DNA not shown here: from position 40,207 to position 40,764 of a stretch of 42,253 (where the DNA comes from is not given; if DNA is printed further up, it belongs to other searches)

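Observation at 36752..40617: Giant SAM / nucleotide cyclase / STAND ATPase / TPR protein with a DUF4242 partner: candidate uncharacterised sensor and second-messenger module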

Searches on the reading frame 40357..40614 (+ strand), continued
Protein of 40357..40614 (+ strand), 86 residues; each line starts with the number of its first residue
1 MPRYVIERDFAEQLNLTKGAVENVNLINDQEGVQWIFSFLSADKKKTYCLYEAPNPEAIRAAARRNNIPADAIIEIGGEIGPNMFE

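Call 29: get_annotated_region(hit=H65, flank=7000)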
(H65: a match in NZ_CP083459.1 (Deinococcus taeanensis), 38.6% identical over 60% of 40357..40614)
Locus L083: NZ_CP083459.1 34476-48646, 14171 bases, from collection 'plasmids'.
description: Deinococcus taeanensis strain TS293 plasmid p_TS293_5, complete sequence
organism: Deinococcus taeanensis (NCBI taxid 2737050)
taxonomy: Bacteria; Deinococcota; Deinococci; Deinococcales; Deinococcaceae; Deinococcus; Deinococcus taeanensis
host: -; source: whole organism,coastal dune soil; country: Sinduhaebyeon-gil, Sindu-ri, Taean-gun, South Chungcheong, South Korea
typing (MOB-suite, as given by PLSDB): mobilizable; relaxase MOBP
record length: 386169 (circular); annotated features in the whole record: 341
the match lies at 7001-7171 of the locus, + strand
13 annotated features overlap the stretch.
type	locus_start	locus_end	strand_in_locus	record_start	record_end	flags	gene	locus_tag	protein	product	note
CDS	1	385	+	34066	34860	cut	-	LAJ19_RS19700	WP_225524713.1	nucleotidyltransferase domain-containing protein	-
CDS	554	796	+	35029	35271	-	-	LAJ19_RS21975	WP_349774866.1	hypothetical protein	-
CDS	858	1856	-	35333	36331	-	-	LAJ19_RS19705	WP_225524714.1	Gfo/Idh/MocA family oxidoreductase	-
CDS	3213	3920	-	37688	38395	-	-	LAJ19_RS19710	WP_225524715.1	gamma-glutamyl-gamma-aminobutyrate hydrolase family protein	-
CDS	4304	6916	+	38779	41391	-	-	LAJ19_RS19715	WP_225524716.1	AAA family ATPase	-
CDS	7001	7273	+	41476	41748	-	-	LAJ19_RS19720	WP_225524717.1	DUF4242 domain-containing protein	-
CDS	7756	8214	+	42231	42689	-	-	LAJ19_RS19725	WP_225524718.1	hypothetical protein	-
CDS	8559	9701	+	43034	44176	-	-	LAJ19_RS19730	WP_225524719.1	ABC transporter substrate-binding protein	-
CDS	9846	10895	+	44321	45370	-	-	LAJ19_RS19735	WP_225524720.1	branched-chain amino acid ABC transporter permease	GO:0015803 - branched-chain amino acid transport [Evidence IEA]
CDS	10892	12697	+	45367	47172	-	-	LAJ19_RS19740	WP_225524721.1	branched-chain amino acid ABC transporter ATP-binding protein/permease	-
CDS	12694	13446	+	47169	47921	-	-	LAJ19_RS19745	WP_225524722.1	ABC transporter ATP-binding protein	-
CDS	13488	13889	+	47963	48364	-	-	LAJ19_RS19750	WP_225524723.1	hotdog fold thioesterase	-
CDS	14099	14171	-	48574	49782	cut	-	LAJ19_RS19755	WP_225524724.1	multidrug effflux MFS transporter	GO:0055085 - transmembrane transport [Evidence IEA]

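Call 30: search_protein_families(library=pfam, proteins=[L081:7271-10333:+, L082:8293-11292:-, L083:4304-6913:+, L081:5353-6729:-, L082:7350-8270:+], max_evalue=0.001)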
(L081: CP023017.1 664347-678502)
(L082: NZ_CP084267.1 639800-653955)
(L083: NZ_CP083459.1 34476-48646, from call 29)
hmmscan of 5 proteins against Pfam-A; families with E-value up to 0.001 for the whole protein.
L081:7271-10333:+ (1021 aa): 8 families
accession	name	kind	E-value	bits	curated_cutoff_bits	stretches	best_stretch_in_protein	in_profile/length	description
PF13191.12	AAA_16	-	1.2e-25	91.4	32.6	1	46-221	1-160/167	AAA ATPase domain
PF00196.25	GerE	-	1.5e-17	63.4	23.5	1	961-1015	3-57/57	Bacterial regulatory proteins, luxR family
PF13424.12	TPR_12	-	9.2e-10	39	30.1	0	472-527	19-74/77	Tetratricopeptide repeat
PF08281.18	Sigma70_r4_2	-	2.2e-06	27.6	25.7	0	960-997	10-48/54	Sigma-70, region 4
PF13176.12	TPR_7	-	7e-06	26.2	27.9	0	581-614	2-35/36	Tetratricopeptide repeat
PF13384.12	HTH_23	-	7.4e-06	26.1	24.6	1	963-994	5-36/50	Homeodomain-like domain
PF13936.12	HTH_38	-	1.7e-05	24.9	27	1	969-996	14-41/44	Helix-turn-helix domain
PF13401.12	AAA_22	-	3.1e-05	24.7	27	1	69-231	5-124/130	AAA domain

L082:8293-11292:- (999 aa): 4 families
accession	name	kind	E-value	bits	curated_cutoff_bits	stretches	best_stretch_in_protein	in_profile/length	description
PF13191.12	AAA_16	-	8.2e-22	78.9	32.6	1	12-189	2-166/167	AAA ATPase domain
PF00196.25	GerE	-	1.2e-15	57.3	23.5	1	937-991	3-57/57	Bacterial regulatory proteins, luxR family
PF13401.12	AAA_22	-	0.0009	20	27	0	33-180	4-109/130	AAA domain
PF05729.18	NACHT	-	0.0009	19.5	26.7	0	35-62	1-28/167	NACHT domain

L083:4304-6913:+ (870 aa): 6 families
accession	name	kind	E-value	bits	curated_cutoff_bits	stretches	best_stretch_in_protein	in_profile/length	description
PF13191.12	AAA_16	-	5.6e-19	69.7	32.6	1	3-144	2-167/167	AAA ATPase domain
PF00196.25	GerE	-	4.5e-14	52.3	23.5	1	802-853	4-55/57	Bacterial regulatory proteins, luxR family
PF13401.12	AAA_22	-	3.2e-07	31.2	27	1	26-134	6-109/130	AAA domain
PF13424.12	TPR_12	-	1.5e-05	25.5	30.1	1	378-450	1-75/77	Tetratricopeptide repeat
PF05729.18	NACHT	-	0.0003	21.1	26.7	0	26-53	1-28/167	NACHT domain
PF13176.12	TPR_7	-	0.00052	20.3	27.9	0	619-634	1-16/36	Tetratricopeptide repeat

L081:5353-6729:- (458 aa): 2 families
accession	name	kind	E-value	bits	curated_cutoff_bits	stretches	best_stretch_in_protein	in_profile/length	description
PF01565.28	FAD_binding_4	-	8.8e-33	113.4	26.4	1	41-175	1-138/139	FAD binding domain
PF08031.17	BBE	-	3.8e-13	49.7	20.6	1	411-455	1-45/45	Berberine and berberine like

L082:7350-8270:+ (307 aa): 2 families
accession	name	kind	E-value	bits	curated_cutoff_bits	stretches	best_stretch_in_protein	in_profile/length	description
PF00561.26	Abhydrolase_1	-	2.1e-17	64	25.8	1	55-174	2-122/245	alpha/beta hydrolase fold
PF12697.13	Abhydrolase_6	-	1.1e-11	46.3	26.3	1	56-295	1-214/217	Alpha/beta hydrolase family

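Call 49: get_annotated_region(hit=H58, flank=7000)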
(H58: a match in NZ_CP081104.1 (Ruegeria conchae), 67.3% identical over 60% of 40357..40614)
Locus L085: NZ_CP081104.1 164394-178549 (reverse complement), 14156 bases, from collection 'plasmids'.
description: Ruegeria conchae strain M340 plasmid unnamed1, complete sequence
organism: Ruegeria conchae (NCBI taxid 981384)
taxonomy: Bacteria; Pseudomonadota; Alphaproteobacteria; Rhodobacterales; Roseobacteraceae; Ruegeria; Ruegeria conchae
host: -; source: -; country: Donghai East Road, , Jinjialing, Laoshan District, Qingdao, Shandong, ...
typing (MOB-suite, as given by PLSDB): non-mobilizable
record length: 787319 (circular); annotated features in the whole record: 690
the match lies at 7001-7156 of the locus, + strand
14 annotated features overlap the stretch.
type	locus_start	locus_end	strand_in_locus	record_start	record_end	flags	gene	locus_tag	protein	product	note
CDS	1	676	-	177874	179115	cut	-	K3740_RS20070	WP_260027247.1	aminotransferase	-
CDS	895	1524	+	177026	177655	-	-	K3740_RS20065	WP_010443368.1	response regulator transcription factor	GO:0000160 - phosphorelay signal transduction system [Evidence IEA]; GO:0006355 - regulation of DNA-templated ...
CDS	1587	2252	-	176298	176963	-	-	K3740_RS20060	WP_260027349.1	HipA domain-containing protein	-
CDS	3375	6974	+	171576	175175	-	-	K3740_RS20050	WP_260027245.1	adenylate/guanylate cyclase domain-containing protein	GO:0009190 - cyclic nucleotide biosynthetic process [Evidence IEA]; GO:0035556 - intracellular signal transduction ...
CDS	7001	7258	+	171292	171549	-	-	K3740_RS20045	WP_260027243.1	DUF4242 domain-containing protein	-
CDS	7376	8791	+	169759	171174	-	-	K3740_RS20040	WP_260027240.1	FAD-binding oxidoreductase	-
CDS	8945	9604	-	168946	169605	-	-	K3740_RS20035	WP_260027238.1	DUF2461 domain-containing protein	-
CDS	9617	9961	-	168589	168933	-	-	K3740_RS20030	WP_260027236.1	TfoX/Sxy family protein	-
CDS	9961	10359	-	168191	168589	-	-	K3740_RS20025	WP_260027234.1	MAPEG family protein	-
CDS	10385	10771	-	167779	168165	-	-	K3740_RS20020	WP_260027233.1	VOC family protein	-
CDS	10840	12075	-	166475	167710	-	-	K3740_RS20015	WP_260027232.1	sigma-70 family RNA polymerase sigma factor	GO:0006352 - DNA-templated transcription initiation [Evidence IEA]; GO:0006355 - regulation of DNA-templated ...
CDS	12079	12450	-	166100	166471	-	-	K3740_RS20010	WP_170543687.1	YciI family protein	-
CDS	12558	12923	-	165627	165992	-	-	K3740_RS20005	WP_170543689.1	VOC family protein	-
CDS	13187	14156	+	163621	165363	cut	-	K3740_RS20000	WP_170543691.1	adenylate/guanylate cyclase domain-containing protein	GO:0009190 - cyclic nucleotide biosynthetic process [Evidence IEA]; GO:0035556 - intracellular signal transduction ...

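Call 63: search_dna_similar(query=L083:7001-7270:+, collection=plasmids, mode=protein, max_evalue=0.01, max_rows=60, rows=spread)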
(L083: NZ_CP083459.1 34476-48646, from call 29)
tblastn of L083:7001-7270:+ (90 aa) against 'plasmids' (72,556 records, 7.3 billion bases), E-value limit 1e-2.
Records with a match: 61; places in all: 62; records where one place covers at least 80% of the query: 59.
Best place of each record, by identity: >=99% 1; <60% 60.
By first word of the organism name: Rhizobium 27; Caballeronia 6; Synechococcus 6; Paraburkholderia 5; Deinococcus 2; Ruegeria 2; Paracoccus 2; Ensifer 2; Pseudonocardia 2; Ralstonia 1; and 6 more.
By predicted mobility (MOB-suite, as given by PLSDB): mobilizable 29; non-mobilizable 28; conjugative 4.
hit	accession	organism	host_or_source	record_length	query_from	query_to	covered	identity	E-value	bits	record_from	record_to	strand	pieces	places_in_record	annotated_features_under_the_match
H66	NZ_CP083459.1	Deinococcus taeanensis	whole organism,coastal dune soil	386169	1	90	100%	100.0%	2e-55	190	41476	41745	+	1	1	DUF4242 domain-containing protein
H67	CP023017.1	Ralstonia solanacearum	Solanum tuberosum,single cell,Potato ...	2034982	1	86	96%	46.5%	3e-18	84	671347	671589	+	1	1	hypothetical protein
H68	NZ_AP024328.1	Caballeronia sp. NK8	-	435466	1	89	99%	42.7%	3e-9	59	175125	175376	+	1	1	DUF4242 domain-containing protein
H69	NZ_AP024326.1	Caballeronia sp. NK8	-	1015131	1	89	99%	42.7%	3e-9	59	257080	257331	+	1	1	record has no annotation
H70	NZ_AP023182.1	Paraburkholderia sp. PGU19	Physopelta gutta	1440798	1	89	99%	41.6%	5e-11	64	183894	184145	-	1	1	record has no annotation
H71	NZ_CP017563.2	Paraburkholderia sprentiae WSM5005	Lebeckia ambigua,root nodule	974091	1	89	99%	41.6%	9e-11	63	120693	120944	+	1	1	DUF4242 domain-containing protein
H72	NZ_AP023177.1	Paraburkholderia largidicola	Physopelta gutta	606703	1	89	99%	41.6%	1e-10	63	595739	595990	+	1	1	DUF4242 domain-containing protein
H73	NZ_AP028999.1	Paraburkholderia sp. 22B1P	-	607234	1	89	99%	41.6%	1e-10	63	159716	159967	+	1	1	DUF4242 domain-containing protein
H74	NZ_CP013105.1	Paraburkholderia caribensis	-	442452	1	89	99%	41.6%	2e-10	62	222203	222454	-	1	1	DUF4242 domain-containing protein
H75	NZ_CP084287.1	Caballeronia zhejiangensis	Anasa tristis,Cell culture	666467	1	89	99%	41.6%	3e-10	61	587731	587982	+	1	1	DUF4242 domain-containing protein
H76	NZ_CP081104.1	Ruegeria conchae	-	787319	1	89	99%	40.4%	7e-16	77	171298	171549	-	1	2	DUF4242 domain-containing protein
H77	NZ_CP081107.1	Ruegeria sp. B32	-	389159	1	86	96%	40.7%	7e-14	72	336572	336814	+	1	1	DUF4242 domain-containing protein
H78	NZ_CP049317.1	Caballeronia sp. SBC2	whole organism,soil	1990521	1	86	96%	40.7%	1e-13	71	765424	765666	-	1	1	none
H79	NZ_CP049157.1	Caballeronia sp. SBC1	whole organism,soil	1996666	1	86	96%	40.7%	1e-13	71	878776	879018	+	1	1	none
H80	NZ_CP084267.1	Caballeronia sp. Lep1P3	Leptoglossus zonatus,Cell culture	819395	1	86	96%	39.5%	2e-12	68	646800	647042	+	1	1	DUF4242 domain-containing protein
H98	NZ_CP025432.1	Paracoccus zhejiangensis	single cell,sludge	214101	1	86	96%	36.4%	2e-6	50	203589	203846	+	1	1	DUF4242 domain-containing protein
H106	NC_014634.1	Ilyobacter polytropus DSM 2926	marine mud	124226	1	86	96%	34.8%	1e-9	60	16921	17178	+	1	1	DUF4242 domain-containing protein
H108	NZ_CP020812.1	Mycobacterium dioxanotrophicus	Single cell,river sediment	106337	1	86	96%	34.1%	3e-5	47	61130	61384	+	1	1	DUF4242 domain-containing protein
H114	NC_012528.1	Deinococcus deserti VCD115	-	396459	1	86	96%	31.5%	5e-6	49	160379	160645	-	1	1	DUF4242 domain-containing protein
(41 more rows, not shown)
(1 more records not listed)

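Call 65: get_annotated_region(hit=H98, flank=5000)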
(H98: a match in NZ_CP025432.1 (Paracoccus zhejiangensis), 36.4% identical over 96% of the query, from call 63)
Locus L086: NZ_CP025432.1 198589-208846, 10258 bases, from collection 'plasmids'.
description: Paracoccus zhejiangensis strain J6 plasmid pPZ02, complete sequence
organism: Paracoccus zhejiangensis (NCBI taxid 1077935)
taxonomy: Bacteria; Pseudomonadota; Alphaproteobacteria; Rhodobacterales; Paracoccaceae; Paracoccus; Paracoccus zhejiangensis
host: -; source: single cell,sludge; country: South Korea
typing (MOB-suite, as given by PLSDB): mobilizable; replicon rep_cluster_517; relaxase MOBP
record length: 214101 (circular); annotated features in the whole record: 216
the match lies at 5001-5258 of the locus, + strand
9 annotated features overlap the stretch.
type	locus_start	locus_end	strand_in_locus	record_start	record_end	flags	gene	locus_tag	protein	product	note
CDS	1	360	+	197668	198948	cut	repC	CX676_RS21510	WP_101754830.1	plasmid replication protein RepC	-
CDS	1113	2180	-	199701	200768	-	-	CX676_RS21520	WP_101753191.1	IS110 family transposase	-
CDS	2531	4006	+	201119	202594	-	-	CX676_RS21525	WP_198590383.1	PLP-dependent aminotransferase family protein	-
CDS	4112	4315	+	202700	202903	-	-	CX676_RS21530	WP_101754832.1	hypothetical protein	-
CDS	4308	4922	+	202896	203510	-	-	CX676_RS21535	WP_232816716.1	DUF6647 family protein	-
CDS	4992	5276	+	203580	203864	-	-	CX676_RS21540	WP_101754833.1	DUF4242 domain-containing protein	-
CDS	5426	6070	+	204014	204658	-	-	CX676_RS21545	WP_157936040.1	glutathione S-transferase family protein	GO:0006749 - glutathione metabolic process [Evidence IEA]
CDS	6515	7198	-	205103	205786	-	-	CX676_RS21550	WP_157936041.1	hypothetical protein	-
CDS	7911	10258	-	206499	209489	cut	-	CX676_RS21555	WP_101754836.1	DUF3427 domain-containing protein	-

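Call 66: get_annotated_region(hit=H106, flank=5000)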
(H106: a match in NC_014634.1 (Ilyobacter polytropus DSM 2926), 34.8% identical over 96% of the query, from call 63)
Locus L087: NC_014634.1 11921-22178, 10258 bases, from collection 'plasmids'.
description: Ilyobacter polytropus DSM 2926 plasmid pILYOP02, complete sequence
organism: Ilyobacter polytropus DSM 2926 (NCBI taxid 572544)
taxonomy: Bacteria; Fusobacteriota; Fusobacteriia; Fusobacteriales; Fusobacteriaceae; Ilyobacter; Ilyobacter polytropus; Ilyobacter polytropus DSM 2926
host: -; source: marine mud; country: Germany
typing (MOB-suite, as given by PLSDB): conjugative; replicon rep_cluster_1748; relaxase MOBQ; mating-pair formation MPF_T
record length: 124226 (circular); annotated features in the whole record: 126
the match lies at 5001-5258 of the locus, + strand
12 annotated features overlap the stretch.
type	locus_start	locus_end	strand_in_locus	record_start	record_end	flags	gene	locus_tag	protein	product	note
CDS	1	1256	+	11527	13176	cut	hcp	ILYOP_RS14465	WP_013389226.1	hydroxylamine reductase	-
CDS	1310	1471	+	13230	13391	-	-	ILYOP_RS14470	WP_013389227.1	rubredoxin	-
CDS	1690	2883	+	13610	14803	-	-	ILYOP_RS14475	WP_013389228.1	MBL fold metallo-hydrolase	-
CDS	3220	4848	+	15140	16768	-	-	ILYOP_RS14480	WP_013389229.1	tetratricopeptide domain-containing protein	-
CDS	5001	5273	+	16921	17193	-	-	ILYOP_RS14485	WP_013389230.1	DUF4242 domain-containing protein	-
CDS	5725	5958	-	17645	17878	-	-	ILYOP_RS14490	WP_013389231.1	SHOCT domain-containing protein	-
CDS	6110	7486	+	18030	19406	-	-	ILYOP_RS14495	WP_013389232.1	multicopper oxidase domain-containing protein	-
CDS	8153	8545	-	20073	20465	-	-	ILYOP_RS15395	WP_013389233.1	cupredoxin domain-containing protein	-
CDS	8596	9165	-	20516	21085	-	-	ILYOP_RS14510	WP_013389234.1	carboxymuconolactone decarboxylase family protein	-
CDS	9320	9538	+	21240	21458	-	-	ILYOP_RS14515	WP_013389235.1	hypothetical protein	-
CDS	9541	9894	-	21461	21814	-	-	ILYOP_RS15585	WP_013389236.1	cation transporter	-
CDS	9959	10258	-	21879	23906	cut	-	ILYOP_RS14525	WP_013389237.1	multicopper oxidase domain-containing protein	-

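Call 67: get_annotated_region(hit=H108, flank=5000)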
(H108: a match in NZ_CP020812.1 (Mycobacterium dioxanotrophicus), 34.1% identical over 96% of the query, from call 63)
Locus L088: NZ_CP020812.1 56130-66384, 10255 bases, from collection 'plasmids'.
description: Mycobacterium dioxanotrophicus strain PH-06 plasmid unnamed3, complete sequence
organism: Mycobacterium dioxanotrophicus (NCBI taxid 482462)
taxonomy: Bacteria; Actinomycetota; Actinomycetes; Mycobacteriales; Mycobacteriaceae; Mycobacterium; Mycobacterium dioxanotrophicus
host: -; source: Single cell,river sediment; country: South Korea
typing (MOB-suite, as given by PLSDB): non-mobilizable; replicon rep_cluster_1561
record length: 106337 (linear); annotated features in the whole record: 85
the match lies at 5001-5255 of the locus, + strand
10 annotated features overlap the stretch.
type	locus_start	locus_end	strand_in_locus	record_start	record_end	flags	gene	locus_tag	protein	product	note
CDS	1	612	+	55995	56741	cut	-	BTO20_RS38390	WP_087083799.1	zf-HC2 domain-containing protein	-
CDS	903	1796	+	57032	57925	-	-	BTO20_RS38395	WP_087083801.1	methane monooxygenase/ammonia monooxygenase subunit C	-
CDS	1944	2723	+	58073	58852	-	-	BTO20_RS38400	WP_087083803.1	methane monooxygenase/ammonia monooxygenase subunit A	-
CDS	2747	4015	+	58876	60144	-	-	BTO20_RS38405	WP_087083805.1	methane monooxygenase/ammonia monooxygenase subunit B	-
CDS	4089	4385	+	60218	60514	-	-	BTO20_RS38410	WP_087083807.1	hypothetical protein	-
CDS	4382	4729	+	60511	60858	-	-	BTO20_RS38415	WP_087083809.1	hypothetical protein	-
CDS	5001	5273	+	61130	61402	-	-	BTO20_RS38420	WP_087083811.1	DUF4242 domain-containing protein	-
CDS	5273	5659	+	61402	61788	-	-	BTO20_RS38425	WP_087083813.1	hypothetical protein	-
CDS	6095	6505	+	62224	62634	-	-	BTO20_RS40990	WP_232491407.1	hypothetical protein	-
CDS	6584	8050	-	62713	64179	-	-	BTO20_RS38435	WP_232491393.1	PepSY domain-containing protein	-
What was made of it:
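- Some unlinked DUF4242 genes sit near copper-related genes (calls 66, 67).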

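Call 68: get_annotated_region(hit=H114, flank=5000)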
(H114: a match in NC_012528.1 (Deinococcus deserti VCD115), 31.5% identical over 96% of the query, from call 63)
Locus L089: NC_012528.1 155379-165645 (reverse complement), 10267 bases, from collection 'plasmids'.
description: Deinococcus deserti VCD115 plasmid 3, complete sequence
organism: Deinococcus deserti VCD115 (NCBI taxid 546414)
taxonomy: Bacteria; Deinococcota; Deinococci; Deinococcales; Deinococcaceae; Deinococcus; Deinococcus deserti; Deinococcus deserti VCD115
host: -; source: -; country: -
typing (MOB-suite, as given by PLSDB): non-mobilizable; replicon rep_cluster_937
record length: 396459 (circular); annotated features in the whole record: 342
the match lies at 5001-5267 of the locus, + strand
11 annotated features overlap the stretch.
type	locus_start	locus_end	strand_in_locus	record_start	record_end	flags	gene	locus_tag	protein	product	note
CDS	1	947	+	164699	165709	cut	-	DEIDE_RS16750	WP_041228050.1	SIS domain-containing protein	GO:0005975 - carbohydrate metabolic process [Evidence IEA]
CDS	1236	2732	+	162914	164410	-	-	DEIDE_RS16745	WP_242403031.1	PLP-dependent aminotransferase family protein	-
CDS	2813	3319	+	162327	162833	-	-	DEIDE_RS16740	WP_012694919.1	GNAT family N-acetyltransferase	-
CDS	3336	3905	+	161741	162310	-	-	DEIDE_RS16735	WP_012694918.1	pyridoxamine 5'-phosphate oxidase family protein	-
CDS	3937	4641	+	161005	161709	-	-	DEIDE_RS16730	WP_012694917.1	phenylalanine--tRNA ligase beta subunit-related protein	-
CDS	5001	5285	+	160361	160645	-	-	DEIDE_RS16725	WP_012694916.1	DUF4242 domain-containing protein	-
CDS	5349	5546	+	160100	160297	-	-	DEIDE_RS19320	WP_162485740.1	hypothetical protein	-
CDS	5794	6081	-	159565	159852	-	-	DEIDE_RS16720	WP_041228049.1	hypothetical protein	-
CDS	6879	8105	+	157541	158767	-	-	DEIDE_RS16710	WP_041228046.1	ROK family transcriptional regulator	GO:0006355 - regulation of DNA-templated transcription [Evidence IEA]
CDS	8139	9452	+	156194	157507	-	-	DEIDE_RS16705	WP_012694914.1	extracellular solute-binding protein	-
CDS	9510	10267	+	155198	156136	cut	-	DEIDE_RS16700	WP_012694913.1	sugar ABC transporter permease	-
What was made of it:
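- Tried and rejected: More distant DUF4242 genes have no STAND neighbour (calls 65-68).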

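Call 71: find_related_loci(query=A4, collection=metagenome_contigs, flank=5000)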
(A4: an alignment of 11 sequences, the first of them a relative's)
Query A4 (1021 aa) in metagenome_contigs; peptide patterns used: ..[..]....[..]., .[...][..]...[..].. (x = any residue, [..] = any of these).
600 stretches matched a pattern (row limit reached: there are more); 557 encode a relative of the query (tblastn E <= 1e-3); the best 80 are kept; 80 distinct loci.
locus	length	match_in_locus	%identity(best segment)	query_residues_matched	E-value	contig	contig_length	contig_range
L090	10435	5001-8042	53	1-1020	0e+0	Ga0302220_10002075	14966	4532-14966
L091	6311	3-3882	45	1-1021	0e+0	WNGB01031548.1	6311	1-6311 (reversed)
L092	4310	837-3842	44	42-1020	0e+0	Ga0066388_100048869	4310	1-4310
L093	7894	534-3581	46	20-1021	0e+0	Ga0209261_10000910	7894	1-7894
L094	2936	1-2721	45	125-1021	0e+0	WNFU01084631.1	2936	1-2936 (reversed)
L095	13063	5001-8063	87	1-1021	0e+0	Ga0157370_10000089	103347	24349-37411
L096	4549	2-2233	53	290-1021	0e+0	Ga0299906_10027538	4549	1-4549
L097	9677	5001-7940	42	43-1021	0e+0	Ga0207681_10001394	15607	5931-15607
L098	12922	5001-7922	43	47-1021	0e+0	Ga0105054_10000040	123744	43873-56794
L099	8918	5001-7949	44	41-1020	0e+0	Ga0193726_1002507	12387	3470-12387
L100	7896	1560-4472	43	49-1020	0e+0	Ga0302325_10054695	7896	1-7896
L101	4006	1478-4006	46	3-854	0e+0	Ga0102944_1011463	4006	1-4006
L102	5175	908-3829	41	47-1020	0e+0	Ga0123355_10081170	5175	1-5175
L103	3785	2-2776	41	97-1021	0e+0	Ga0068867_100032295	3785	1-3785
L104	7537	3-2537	47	177-1021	0e+0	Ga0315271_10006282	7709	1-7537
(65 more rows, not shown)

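Call 92: predict_structure(alignment_id=A6)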
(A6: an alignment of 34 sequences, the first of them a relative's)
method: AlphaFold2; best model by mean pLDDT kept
length: 86 residues; sequences in the alignment: 34
mean_pLDDT: 57.1   pTM: 0.38
mean pLDDT of the five models: 57.1, 56.1, 54.6, 49.5, 43.5
residues with pLDDT >= 90: 0; 70-90: 4; 50-70: 62; < 50: 20
segments of 3 or more residues with pLDDT < 50: 16-32
pLDDT, mean of each block of 10 residues (from residue 1): 65 51 37 51 62 65 66 63 50
secondary structure, 60 per line:
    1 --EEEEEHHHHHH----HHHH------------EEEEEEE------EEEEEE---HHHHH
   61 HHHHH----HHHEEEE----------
elements in order: E3-7 H8-13 H18-21 E34-40 E47-52 H56-65 E73-76
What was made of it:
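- Tried and rejected: The allowed shallow alignment gave a poor model, pLDDT 57 (call 92).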
